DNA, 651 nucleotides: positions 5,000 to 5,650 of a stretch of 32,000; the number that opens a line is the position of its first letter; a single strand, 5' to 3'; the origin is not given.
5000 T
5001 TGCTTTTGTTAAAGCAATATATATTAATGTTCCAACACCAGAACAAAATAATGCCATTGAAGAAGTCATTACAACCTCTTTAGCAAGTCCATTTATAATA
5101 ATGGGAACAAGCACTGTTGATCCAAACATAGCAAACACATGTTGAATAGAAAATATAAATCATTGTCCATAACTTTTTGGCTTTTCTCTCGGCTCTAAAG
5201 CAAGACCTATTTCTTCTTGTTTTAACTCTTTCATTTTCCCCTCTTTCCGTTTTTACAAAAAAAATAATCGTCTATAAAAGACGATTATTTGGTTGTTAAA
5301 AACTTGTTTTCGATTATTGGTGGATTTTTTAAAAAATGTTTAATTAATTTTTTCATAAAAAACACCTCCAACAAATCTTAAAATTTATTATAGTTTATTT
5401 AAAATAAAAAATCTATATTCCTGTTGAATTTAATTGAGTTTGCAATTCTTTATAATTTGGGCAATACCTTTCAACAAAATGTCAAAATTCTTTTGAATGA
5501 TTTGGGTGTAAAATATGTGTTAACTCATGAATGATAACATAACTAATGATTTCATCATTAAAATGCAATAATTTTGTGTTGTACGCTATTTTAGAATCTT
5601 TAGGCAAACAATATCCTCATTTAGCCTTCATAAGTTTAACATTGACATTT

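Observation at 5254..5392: Leader ORF ending inside a terminator upstream of the uracil permease: candidate translation-coupled, pyrBI-like attenuator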

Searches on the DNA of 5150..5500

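Call 4: search_rna_families(source=window, start=5150, end=5500, threshold=evalue, max_evalue=10)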
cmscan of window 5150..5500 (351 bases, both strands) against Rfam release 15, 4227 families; matches with E-value up to 10: 15.
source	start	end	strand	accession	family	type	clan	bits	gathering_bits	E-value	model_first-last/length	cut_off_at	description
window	5259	5319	-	RF01859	Phe_leader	Cis-reg; leader;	-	24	55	0.068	1-125/125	no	Phenylalanine leader peptide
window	5178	5312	-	RF02194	HPnc0260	Gene; antisense;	-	23.1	59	4.7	1-156/156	no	Bacterial antisense RNA HPnc0260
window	5250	5333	-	RF02362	Yfr10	Gene; sRNA;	-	21.1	43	0.77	1-78/78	no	Cyanobacterial functional RNA 10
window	5256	5319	-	RF02074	STnc240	Gene; sRNA;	-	20.6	55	1.1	1-77/77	no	Enterobacterial sRNA STnc240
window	5255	5339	-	RF00515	PyrR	Cis-reg;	-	20.2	54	1.5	1-115/115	no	PyrR binding site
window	5228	5293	-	RF02624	BSnc150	Gene; sRNA;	-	19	73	0.47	1-44/44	no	Brucella sRNA 150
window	5193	5296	-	RF00516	ylbH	Cis-reg; leader;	-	18.9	50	0.068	1-122/122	no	ylbH leader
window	5317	5366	-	RF03339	mir-3047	Gene; miRNA;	-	16.5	53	1.6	1-61/61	no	mir-3047 microRNA precursor family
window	5232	5293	+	RF01859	Phe_leader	Cis-reg; leader;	-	16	55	4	1-125/125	no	Phenylalanine leader peptide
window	5318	5371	-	RF00205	snoR41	Gene; snRNA; snoRNA; CD-box;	CL00068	15.2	40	7.9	1-97/97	no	Small nucleolar RNA R41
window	5188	5289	+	RF00082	SraG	Gene; sRNA;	-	14.8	50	3.8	1-177/177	no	SraG RNA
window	5252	5293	+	RF00125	IS128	Gene; sRNA;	-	14.7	80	1.1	157-198/209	no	IS128 RNA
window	5150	5215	-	RF03483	MIR319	Gene; miRNA;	-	14.7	54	3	1-67/92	3'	MIR319 microRNA precursor family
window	5316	5372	-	RF04262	MIR1319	Gene; miRNA;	-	14.7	116.6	7.4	1-119/119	no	MIR1319 microRNA precursor family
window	5259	5300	-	RF00125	IS128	Gene; sRNA;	-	12.5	80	3.9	157-198/209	no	IS128 RNA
